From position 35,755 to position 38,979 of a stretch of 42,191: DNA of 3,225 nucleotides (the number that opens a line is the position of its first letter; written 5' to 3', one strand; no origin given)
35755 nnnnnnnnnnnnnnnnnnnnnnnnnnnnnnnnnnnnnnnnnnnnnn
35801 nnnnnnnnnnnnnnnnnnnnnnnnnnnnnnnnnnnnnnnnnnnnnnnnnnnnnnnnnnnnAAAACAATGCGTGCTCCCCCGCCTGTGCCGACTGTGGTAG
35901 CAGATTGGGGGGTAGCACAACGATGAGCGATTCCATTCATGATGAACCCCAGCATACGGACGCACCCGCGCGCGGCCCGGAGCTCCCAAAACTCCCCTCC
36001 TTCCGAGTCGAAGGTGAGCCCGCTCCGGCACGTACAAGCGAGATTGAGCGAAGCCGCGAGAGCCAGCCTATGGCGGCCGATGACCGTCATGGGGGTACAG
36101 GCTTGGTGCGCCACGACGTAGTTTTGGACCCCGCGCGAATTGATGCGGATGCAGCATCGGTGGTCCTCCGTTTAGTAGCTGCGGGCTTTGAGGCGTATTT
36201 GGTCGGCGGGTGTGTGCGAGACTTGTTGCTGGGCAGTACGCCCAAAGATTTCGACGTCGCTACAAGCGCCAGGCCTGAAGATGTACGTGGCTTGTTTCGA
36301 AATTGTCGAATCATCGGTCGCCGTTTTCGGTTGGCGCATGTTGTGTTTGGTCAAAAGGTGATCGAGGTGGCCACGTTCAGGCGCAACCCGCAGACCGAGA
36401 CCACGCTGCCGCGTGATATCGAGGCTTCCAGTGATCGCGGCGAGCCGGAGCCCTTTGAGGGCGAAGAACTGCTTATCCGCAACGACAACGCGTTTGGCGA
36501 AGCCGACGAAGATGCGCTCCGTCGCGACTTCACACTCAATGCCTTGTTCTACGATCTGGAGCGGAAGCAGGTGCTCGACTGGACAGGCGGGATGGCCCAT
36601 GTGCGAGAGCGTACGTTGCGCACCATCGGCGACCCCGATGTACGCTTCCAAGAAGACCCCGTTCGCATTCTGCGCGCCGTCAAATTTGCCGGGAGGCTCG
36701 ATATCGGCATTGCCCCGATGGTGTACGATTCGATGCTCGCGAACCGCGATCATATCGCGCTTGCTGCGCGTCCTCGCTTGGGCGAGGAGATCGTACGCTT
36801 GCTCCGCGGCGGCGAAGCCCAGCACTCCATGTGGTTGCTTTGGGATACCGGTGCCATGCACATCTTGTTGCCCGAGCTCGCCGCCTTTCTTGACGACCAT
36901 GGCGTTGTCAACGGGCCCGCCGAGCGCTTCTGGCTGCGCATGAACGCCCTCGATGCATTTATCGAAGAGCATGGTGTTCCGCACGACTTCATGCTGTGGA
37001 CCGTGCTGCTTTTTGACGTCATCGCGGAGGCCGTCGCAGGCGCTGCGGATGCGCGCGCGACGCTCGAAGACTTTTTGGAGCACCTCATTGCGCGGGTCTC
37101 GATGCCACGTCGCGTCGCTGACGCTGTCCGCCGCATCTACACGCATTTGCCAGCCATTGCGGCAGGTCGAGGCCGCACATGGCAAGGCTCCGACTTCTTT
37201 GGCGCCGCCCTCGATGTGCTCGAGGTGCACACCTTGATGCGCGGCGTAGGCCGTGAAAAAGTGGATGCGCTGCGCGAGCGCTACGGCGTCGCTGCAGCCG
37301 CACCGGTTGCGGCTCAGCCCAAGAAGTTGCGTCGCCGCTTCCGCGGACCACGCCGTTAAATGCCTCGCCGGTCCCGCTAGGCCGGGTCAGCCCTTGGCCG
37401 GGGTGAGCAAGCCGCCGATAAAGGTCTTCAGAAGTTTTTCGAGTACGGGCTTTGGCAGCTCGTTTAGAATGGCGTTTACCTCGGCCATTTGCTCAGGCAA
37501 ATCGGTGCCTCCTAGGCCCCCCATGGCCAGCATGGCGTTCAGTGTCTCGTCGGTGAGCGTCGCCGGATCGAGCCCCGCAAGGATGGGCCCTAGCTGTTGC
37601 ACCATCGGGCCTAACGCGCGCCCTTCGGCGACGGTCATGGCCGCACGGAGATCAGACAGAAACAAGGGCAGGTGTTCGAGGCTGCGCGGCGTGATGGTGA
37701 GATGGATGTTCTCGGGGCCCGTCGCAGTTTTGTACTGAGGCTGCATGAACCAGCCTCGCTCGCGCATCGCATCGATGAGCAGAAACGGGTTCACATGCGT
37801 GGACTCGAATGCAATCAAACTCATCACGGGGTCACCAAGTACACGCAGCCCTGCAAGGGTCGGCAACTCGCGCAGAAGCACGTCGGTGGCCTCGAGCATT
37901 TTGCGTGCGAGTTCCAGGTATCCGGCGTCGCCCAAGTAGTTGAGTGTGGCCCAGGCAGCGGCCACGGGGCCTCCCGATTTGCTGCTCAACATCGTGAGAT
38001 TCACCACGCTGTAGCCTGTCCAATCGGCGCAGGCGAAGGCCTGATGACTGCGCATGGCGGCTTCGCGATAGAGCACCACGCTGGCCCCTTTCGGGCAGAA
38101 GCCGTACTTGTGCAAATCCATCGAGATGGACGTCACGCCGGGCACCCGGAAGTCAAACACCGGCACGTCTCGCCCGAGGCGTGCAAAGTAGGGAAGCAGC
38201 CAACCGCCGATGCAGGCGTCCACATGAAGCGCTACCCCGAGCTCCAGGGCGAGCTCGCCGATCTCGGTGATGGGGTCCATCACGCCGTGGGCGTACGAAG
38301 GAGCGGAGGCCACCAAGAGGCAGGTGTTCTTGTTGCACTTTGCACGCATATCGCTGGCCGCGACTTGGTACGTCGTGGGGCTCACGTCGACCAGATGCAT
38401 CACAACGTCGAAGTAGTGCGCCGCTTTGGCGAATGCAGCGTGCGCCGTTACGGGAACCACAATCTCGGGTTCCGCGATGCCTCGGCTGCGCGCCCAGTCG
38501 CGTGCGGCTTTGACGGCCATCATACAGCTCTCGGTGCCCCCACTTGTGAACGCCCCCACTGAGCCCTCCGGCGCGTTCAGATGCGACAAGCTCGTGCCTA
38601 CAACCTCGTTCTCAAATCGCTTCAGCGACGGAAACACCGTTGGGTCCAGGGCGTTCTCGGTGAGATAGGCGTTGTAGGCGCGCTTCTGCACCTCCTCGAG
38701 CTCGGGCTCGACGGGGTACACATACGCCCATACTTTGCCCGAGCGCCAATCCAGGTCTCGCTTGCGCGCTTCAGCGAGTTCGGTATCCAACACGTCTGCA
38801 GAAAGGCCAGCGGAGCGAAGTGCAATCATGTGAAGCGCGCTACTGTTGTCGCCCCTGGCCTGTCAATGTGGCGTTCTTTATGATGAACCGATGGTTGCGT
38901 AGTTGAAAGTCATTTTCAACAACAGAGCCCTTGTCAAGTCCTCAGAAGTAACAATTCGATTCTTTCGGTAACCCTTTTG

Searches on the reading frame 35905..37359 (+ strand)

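Call 10: search_protein_families(library=pfam, proteins=[window:35905-37359:+])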
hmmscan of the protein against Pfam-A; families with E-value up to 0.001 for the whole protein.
window:35905-37359:+ (484 aa): 2 families
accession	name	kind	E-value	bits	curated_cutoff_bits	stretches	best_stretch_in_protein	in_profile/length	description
PF01743.26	PolyA_pol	-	1.3e-34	119.7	23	1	97-239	1-126/126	Poly A polymerase head domain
PF12627.12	PolyA_pol_RNAbd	-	2.3e-10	40.5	22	1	269-328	4-63/64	Probable RNA and SrmB- binding site of polymerase A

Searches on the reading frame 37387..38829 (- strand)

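Call 10: search_protein_families(library=pfam, proteins=[window:37387-38829:-])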
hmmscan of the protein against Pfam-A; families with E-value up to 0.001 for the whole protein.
window:37387-38829:- (480 aa): 3 families
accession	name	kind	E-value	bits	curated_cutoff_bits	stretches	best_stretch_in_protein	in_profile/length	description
PF00282.25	Pyridoxal_deC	-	4.1e-17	62.4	27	1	77-342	92-373/375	Pyridoxal-dependent decarboxylase conserved domain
PF00266.25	Aminotran_5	-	1.9e-09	37.4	21.5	1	93-358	65-331/371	Aminotransferase class-V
PF01041.23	DegT_DnrJ_EryC1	-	1.9e-05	24.5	19.8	1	95-206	45-147/360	DegT/DnrJ/EryC1/StrS aminotransferase family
